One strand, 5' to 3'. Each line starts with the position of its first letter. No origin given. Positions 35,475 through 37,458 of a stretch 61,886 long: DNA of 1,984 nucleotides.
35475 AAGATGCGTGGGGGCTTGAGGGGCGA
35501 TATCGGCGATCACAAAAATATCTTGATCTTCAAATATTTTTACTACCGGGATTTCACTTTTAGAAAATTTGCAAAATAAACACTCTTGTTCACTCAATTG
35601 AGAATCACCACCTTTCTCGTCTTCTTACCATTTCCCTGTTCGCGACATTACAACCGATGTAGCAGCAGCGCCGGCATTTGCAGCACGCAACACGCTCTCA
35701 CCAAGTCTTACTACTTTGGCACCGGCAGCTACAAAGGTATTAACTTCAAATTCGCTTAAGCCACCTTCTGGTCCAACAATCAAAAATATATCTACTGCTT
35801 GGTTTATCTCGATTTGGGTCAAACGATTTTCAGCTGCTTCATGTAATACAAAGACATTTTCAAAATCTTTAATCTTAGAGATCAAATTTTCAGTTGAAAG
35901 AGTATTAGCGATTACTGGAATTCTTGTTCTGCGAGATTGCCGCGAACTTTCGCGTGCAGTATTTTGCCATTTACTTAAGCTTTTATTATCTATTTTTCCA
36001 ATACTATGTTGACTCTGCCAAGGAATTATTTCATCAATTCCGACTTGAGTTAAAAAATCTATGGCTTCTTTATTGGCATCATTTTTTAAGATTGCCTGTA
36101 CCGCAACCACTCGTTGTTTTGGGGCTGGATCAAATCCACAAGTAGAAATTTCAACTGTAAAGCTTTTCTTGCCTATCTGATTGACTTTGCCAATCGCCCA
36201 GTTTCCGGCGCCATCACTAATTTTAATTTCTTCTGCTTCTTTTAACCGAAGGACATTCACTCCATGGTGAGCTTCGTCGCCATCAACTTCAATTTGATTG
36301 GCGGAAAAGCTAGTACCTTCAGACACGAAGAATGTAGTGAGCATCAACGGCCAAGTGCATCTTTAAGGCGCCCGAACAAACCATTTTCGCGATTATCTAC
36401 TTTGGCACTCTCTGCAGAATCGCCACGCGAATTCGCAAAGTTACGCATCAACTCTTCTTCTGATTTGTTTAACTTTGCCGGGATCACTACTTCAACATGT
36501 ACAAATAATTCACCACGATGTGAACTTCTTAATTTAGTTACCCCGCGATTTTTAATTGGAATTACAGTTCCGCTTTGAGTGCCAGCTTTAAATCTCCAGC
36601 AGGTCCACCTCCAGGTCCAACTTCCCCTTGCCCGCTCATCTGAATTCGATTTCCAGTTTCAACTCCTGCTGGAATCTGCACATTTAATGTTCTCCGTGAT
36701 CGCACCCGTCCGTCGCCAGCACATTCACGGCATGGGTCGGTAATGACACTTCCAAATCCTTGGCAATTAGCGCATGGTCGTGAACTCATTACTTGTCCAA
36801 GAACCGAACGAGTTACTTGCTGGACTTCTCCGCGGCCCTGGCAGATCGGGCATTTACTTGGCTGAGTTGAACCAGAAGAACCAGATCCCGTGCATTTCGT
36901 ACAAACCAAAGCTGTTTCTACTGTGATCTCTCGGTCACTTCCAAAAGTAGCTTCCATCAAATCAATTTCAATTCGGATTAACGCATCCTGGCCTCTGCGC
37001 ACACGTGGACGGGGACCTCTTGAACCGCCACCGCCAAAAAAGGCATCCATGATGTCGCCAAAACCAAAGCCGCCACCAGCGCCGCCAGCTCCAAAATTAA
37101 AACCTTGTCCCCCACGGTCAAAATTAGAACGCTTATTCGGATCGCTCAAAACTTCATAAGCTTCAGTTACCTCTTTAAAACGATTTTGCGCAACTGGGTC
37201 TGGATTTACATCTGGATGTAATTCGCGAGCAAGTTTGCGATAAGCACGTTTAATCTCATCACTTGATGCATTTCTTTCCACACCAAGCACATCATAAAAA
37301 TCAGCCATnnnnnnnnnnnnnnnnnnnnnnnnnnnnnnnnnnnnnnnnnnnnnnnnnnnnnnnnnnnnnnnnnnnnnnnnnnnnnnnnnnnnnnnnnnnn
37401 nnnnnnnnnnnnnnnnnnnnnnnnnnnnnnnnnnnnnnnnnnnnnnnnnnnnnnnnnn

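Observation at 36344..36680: hrcA-linked dnaJ is split: an internal gap of about 50 codons plus a frame change exactly on a T_TTA_AAG slippery heptamer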

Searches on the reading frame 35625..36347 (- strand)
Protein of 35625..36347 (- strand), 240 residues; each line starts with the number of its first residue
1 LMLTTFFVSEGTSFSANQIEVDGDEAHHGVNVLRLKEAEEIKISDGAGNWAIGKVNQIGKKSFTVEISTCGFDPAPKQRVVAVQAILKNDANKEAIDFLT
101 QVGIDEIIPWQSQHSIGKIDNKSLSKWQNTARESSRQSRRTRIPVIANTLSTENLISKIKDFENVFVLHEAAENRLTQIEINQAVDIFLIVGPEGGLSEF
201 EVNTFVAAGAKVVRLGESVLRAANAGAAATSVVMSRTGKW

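Call 6: search_protein_families(library=pfam, proteins=[window:35625-36347:-], max_evalue=0.01)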
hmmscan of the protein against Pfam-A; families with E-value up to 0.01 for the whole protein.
window:35625-36347:- (240 aa): 2 families
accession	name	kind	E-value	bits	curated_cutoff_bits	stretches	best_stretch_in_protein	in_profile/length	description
PF04452.19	Methyltrans_RNA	-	7.4e-40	136.7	23.9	1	77-233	4-164/165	RNA methyltransferase domain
PF20260.4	PUA_4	-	8.2e-14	51.9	23.9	1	21-67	1-47/48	RNA methyltransferase PUA domain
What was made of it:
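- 35625..36344 (-): rsmE (16S rRNA methyltransferase). Its ATG overlaps the native dnaJ stop (TGATG), so it now lies 214 nt downstream of the premature stop. Pfam PF04452/PF20260 (call 6).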

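Call 13: find_encoding_contigs(protein=window:35625-36347:-, flank=3000, max_places=10)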
Protein window:35625-36347:- (240 aa): no gene with exactly this product is on record in the collection.
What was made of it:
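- Tried and rejected: A look-up of the 240-aa TTG-start rsmE product also found nothing (call 13); it was probably called from the ATG as 239 aa.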

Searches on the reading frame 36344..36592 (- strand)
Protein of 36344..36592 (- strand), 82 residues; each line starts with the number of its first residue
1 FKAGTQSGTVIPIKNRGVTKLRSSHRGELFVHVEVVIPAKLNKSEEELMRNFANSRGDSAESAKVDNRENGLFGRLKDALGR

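Call 6: search_protein_families(library=pfam, proteins=[window:36344-36592:-], max_evalue=0.01)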
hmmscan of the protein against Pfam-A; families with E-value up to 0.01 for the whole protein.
window:36344-36592:- (82 aa): 1 family
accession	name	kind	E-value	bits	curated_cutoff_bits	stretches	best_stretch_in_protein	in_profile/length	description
PF01556.23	DnaJ_C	-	5.6e-07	30.1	26.6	1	2-38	116-152/152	DnaJ C terminal domain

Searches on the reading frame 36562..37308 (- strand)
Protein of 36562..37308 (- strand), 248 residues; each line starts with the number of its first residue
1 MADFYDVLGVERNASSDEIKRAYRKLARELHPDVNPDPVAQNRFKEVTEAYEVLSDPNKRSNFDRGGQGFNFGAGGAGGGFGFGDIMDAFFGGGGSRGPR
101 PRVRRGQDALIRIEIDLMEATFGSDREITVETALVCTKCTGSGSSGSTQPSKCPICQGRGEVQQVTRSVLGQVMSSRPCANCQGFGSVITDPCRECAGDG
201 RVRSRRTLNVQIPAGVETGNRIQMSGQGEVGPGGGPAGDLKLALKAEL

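Call 6: search_protein_families(library=pfam, proteins=[window:36562-37308:-], max_evalue=0.01)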
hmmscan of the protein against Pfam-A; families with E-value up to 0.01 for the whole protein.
window:36562-37308:- (248 aa): 4 families
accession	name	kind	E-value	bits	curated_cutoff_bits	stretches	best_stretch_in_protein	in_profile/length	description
PF00226.36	DnaJ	-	4.9e-27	94.2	27.8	1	3-64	1-63/63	DnaJ domain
PF00684.25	DnaJ_CXXCXGXG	-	4.8e-15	56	32.7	1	136-200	1-65/65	DnaJ central domain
PF01556.23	DnaJ_C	-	1.3e-13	51.7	26.6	1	111-245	3-71/152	DnaJ C terminal domain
PF17302.8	DUF5351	-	0.00065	20.4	27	0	153-163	1-11/29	Family of unknown function (DUF5351)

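Call 8: find_encoding_contigs(protein=window:36562-37308:-, flank=3000, max_places=10)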
Protein window:36562-37308:- (248 aa): no gene with exactly this product is on record in the collection.
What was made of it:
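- Call 8: the 248-aa truncated product is on record nowhere. The truncated product is absent from all public gene calls (call 8).
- Tried and rejected: Exact look-up of the 248-aa truncated product in 153 billion gene positions found nothing (call 8).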

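Call 19: find_homologous_proteins(query=window:36562-37308:-, max_evalue=1e-40)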
Query window:36562-37308:- (248 aa): 7964 proteins with E <= 1e-40 among 8000 candidates; the best 120 are listed.
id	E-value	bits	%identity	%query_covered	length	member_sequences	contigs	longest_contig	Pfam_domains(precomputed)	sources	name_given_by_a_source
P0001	5.5e-154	529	96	98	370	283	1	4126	PF00226.37,PF00684.26,PF01556.24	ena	-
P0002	1.2e-116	407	71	98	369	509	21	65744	PF00226.37,PF00684.26,PF01556.24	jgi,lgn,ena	-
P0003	1.5e-116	406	73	91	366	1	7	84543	PF00226.37,PF00684.26,PF01556.24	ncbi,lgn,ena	-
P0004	1.5e-116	406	73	91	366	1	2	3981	PF00226.37,PF00684.26,PF01556.24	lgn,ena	-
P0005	2.6e-116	406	70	91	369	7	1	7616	PF00226.37,PF00684.26,PF01556.24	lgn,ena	-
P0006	3.7e-116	405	72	91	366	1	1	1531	PF00226.37,PF00684.26,PF01556.24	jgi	-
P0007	6.3e-116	404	71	91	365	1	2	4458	PF00226.37,PF27439.1,PF00684.26,PF01556.24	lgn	-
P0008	7.3e-116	404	71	98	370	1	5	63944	PF00226.37,PF00684.26,PF01556.24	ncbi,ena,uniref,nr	ncbi:unannotated protein [freshwater metagenome]|uniref:Unannotated protein n=1 Tax=freshwater metag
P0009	8.5e-116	404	72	91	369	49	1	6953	PF00226.37,PF27439.1,PF00684.26,PF01556.24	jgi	jgi:molecular chaperone DnaJ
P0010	1.1e-115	403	72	90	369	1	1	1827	PF00226.37,PF00684.26,PF01556.24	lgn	-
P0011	1.2e-115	403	70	98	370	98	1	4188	PF00226.37,PF27439.1,PF00684.26,PF01556.24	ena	-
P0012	2.5e-115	402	71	99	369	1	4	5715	PF00226.37,PF27439.1,PF00684.26,PF01556.24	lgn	-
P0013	4.8e-115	401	71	91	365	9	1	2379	PF00226.37,PF00684.26,PF01556.24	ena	-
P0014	7.3e-115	401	71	91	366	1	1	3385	PF00226.37,PF00684.26,PF01556.24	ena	-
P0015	7.4e-115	401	73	98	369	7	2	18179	PF00226.37,PF00684.26,PF01556.24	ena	-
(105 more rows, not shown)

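Call 46: predict_structure(alignment_id=A1)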
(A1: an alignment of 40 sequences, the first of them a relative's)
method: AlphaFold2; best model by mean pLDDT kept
length: 370 residues; sequences in the alignment: 40
mean_pLDDT: 82.5   pTM: 0.54
mean pLDDT of the five models: 82.5, 80.1, 79.8, 78.6, 73.2
residues with pLDDT >= 90: 147; 70-90: 163; 50-70: 31; < 50: 29
segments of 3 or more residues with pLDDT < 50: 67-90, 92-96
pLDDT, mean of each block of 10 residues (from residue 1): 83 86 90 83 89 86 64 31 41 54 86 94 92 88 82 85 74 78 86 89 90 93 90 87 94 94 94 92 92 93 92 93 91 89 79 64 63
secondary structure, 60 per line:
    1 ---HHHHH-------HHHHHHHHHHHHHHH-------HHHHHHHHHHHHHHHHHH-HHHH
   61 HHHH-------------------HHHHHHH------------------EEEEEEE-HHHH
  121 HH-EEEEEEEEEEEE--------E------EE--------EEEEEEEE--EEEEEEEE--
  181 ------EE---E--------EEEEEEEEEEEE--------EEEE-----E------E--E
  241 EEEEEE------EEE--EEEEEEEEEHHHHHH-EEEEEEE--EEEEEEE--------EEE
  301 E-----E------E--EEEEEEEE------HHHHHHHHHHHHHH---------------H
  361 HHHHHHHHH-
elements in order: H4-8 H16-30 H38-55 H57-64 H84-90 E109-115 H117-122 E124-135 E161-168 E171-178 E201-212 E221-224 E240-246 E253-255 E258-266 H267-272 E274-280 E283-289 E298-301 E317-324 H331-344 H360-369
